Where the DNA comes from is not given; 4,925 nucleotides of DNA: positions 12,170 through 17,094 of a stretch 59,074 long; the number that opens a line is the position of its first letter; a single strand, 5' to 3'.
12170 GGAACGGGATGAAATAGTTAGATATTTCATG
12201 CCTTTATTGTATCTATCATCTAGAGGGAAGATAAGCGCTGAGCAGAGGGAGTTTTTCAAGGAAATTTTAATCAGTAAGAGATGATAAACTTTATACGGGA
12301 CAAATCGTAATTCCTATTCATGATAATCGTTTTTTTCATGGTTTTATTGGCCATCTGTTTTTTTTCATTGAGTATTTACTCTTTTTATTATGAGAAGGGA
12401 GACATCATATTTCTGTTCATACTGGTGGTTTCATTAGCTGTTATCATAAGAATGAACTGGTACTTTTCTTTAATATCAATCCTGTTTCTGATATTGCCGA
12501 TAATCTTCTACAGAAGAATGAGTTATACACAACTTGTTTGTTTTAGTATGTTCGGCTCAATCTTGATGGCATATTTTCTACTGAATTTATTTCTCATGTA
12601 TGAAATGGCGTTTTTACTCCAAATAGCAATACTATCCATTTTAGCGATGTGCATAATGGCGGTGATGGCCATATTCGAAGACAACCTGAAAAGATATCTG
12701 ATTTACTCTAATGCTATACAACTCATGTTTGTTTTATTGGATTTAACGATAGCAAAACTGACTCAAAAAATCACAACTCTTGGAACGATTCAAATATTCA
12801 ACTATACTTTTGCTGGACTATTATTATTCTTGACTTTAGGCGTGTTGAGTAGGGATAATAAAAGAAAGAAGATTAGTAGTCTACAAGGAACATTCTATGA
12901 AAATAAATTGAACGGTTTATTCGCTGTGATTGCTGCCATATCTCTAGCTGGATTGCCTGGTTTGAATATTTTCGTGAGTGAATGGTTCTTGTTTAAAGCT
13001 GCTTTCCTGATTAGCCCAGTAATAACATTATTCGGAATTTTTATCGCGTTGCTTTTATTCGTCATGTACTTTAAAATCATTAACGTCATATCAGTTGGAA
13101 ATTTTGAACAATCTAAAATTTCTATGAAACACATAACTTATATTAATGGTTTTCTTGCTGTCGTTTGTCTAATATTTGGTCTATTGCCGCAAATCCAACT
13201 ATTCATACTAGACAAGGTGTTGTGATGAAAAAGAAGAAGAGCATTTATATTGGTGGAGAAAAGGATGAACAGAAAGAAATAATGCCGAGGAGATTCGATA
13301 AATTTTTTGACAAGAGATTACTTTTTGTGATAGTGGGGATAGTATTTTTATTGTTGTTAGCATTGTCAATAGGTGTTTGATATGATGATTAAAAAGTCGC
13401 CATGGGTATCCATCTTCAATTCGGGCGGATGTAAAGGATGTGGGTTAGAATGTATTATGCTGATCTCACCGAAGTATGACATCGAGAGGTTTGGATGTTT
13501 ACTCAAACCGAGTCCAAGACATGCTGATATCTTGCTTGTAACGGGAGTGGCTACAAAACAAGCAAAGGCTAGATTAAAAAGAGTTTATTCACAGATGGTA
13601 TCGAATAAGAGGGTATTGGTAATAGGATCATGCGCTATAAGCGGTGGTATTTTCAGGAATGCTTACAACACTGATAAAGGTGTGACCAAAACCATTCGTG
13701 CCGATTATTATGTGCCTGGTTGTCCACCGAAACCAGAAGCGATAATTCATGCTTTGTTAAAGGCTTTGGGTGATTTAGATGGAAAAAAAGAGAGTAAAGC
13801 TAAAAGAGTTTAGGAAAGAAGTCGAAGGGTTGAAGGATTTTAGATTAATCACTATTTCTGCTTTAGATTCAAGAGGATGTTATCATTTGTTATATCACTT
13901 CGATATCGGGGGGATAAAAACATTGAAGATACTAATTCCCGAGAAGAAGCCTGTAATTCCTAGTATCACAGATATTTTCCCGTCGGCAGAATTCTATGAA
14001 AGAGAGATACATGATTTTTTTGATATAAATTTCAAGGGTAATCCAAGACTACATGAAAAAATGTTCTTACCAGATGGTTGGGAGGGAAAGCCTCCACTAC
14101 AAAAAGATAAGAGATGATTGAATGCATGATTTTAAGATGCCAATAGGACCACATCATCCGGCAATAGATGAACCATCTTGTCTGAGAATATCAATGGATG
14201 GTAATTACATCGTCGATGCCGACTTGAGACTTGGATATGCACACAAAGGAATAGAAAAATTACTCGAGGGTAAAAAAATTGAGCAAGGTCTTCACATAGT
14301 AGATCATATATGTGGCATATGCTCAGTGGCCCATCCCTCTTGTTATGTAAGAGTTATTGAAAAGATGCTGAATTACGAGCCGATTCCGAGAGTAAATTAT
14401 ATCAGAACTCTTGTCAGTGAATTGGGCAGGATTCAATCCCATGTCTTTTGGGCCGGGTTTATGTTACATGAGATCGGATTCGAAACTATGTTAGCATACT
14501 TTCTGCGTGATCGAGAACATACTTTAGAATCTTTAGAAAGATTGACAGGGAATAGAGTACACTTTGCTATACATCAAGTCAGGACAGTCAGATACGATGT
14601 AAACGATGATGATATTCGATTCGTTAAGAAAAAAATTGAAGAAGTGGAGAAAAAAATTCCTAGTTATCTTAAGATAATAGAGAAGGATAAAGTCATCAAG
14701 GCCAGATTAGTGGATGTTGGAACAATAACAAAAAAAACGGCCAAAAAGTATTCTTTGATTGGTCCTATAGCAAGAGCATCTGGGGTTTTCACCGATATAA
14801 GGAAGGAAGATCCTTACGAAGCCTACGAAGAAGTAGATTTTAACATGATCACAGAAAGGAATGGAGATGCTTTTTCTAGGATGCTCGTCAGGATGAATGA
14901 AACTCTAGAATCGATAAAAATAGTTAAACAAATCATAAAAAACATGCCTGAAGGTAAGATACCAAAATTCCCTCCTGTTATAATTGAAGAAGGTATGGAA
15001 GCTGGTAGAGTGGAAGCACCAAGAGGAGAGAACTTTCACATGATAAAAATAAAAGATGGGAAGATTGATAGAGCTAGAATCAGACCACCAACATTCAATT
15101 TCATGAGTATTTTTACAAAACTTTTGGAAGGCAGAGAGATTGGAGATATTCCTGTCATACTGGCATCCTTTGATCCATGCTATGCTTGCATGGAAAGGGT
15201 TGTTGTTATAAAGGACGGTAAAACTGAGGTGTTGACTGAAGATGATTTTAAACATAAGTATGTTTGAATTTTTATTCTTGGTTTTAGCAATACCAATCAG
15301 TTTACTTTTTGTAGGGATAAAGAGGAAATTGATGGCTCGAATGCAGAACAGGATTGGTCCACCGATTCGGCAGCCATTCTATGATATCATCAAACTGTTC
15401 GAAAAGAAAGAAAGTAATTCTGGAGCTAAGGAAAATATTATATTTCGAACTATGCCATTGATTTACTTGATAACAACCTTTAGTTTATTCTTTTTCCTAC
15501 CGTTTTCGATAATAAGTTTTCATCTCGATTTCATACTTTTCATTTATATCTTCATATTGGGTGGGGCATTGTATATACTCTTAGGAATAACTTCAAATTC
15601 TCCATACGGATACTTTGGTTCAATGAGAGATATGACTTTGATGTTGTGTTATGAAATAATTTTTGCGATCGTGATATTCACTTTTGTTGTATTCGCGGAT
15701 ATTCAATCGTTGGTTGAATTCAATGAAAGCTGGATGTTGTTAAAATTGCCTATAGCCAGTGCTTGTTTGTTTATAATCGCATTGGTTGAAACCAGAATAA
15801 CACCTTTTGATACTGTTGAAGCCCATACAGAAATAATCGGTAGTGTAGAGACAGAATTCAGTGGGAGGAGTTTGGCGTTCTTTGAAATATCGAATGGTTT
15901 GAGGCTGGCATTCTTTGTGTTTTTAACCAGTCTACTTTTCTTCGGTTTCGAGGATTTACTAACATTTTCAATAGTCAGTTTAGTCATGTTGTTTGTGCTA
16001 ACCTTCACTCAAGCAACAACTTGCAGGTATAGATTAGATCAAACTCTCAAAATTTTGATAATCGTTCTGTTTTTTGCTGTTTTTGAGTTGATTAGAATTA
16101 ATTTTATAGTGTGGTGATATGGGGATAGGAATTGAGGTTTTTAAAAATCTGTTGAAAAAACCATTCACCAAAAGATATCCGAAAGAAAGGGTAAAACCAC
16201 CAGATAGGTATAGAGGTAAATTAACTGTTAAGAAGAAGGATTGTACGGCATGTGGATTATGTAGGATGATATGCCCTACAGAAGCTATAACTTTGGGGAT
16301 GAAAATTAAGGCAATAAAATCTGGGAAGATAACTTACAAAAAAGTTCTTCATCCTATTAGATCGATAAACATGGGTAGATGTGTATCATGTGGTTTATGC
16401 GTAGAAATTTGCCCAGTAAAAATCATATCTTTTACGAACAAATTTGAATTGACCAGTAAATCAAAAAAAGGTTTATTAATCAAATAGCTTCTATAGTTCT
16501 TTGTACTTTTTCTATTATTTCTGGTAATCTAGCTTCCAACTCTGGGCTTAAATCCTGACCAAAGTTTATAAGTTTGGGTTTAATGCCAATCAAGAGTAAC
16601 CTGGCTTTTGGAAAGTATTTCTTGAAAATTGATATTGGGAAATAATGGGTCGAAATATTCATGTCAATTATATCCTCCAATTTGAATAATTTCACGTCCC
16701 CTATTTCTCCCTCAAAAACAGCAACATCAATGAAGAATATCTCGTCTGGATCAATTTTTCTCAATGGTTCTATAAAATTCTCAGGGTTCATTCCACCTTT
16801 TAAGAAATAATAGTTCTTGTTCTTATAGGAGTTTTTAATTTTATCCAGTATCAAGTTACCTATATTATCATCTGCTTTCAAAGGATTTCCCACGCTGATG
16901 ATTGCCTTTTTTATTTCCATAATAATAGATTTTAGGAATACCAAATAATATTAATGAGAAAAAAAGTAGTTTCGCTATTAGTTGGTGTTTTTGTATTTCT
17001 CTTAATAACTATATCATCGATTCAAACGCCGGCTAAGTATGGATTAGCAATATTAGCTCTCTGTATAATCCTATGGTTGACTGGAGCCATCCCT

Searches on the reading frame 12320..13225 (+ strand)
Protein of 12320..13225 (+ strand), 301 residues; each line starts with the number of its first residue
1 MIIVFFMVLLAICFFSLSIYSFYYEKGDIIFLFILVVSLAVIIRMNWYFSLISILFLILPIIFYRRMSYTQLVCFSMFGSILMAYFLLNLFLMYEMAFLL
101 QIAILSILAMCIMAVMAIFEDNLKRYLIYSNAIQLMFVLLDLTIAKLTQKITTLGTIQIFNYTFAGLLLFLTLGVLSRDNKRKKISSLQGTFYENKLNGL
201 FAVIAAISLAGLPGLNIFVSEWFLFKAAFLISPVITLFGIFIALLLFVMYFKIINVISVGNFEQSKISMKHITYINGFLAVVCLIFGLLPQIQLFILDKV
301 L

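Call 31: search_protein_families(library=pfam, max_evalue=0.001, proteins=[window:12320-13225:+])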
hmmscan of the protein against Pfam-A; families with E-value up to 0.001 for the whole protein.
window:12320-13225:+ (301 aa): 1 family
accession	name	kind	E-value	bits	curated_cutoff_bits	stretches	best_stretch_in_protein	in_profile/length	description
PF00361.26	Proton_antipo_M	-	2.8e-07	30.5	21.5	1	82-239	131-286/294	NADH:quinone oxidoreductase/Mrp antiporter, TM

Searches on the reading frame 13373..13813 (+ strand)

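Call 79: search_protein_families(library=pfam, max_evalue=0.001, proteins=[window:13373-13813:+])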
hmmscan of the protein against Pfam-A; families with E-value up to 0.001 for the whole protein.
window:13373-13813:+ (146 aa): 1 family
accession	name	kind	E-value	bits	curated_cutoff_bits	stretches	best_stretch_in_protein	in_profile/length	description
PF01058.29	Oxidored_q6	-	1.7e-26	92.9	27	1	20-130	1-127/128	NADH ubiquinone oxidoreductase, 20 Kd subunit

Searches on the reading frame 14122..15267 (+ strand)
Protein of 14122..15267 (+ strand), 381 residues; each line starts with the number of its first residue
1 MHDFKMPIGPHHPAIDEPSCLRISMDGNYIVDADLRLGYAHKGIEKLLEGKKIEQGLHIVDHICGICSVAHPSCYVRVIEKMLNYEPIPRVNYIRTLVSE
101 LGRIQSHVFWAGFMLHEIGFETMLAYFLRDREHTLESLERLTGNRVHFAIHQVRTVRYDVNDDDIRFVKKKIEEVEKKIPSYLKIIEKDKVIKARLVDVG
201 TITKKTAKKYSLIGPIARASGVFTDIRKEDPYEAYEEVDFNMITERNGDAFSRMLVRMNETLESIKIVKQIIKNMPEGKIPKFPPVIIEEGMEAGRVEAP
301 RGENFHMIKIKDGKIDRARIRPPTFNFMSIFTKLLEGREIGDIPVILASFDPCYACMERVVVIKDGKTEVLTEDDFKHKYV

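Call 31: search_protein_families(library=pfam, max_evalue=0.001, proteins=[window:14122-15267:+])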
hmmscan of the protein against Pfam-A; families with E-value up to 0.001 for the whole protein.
window:14122-15267:+ (381 aa): 2 families
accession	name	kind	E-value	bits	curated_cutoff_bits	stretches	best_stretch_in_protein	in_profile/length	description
PF00346.24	Complex1_49kDa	-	6.4e-62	209.5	24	2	118-280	2-164/271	Respiratory-chain NADH dehydrogenase, 49 Kd subunit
PF00374.24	NiFeSe_Hases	-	3.2e-15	56.5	25.8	1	42-141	1-99/508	Nickel-dependent hydrogenase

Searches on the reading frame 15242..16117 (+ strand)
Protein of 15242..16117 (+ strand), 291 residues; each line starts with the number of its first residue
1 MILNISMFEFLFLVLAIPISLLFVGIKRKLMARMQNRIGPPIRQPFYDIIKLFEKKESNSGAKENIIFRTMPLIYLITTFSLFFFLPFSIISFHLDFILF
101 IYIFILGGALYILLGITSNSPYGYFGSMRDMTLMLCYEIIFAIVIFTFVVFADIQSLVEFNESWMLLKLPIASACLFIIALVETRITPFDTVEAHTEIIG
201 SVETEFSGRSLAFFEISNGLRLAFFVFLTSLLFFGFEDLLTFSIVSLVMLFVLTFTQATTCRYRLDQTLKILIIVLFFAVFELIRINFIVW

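Call 31: search_protein_families(library=pfam, max_evalue=0.001, proteins=[window:15242-16117:+])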
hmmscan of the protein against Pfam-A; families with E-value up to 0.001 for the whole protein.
window:15242-16117:+ (291 aa): 1 family
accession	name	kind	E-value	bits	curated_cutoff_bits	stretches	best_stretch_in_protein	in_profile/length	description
PF00146.26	NADHdh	-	2.1e-55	188.6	27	1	12-278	6-288/298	NADH dehydrogenase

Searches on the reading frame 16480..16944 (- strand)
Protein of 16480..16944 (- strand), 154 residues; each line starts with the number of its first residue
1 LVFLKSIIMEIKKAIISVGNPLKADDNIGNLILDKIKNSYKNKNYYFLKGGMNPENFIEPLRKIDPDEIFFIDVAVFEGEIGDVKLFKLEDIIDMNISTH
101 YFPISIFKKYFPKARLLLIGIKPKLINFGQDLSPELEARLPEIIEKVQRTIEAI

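Call 79: search_protein_families(library=pfam, max_evalue=0.001, proteins=[window:16480-16944:-])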
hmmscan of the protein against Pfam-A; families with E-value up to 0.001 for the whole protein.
window:16480-16944:- (154 aa): 1 family
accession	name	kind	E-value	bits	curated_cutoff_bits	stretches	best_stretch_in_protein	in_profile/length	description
PF01750.23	HycI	-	6e-13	49.2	23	1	34-147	5-127/130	Hydrogenase maturation protease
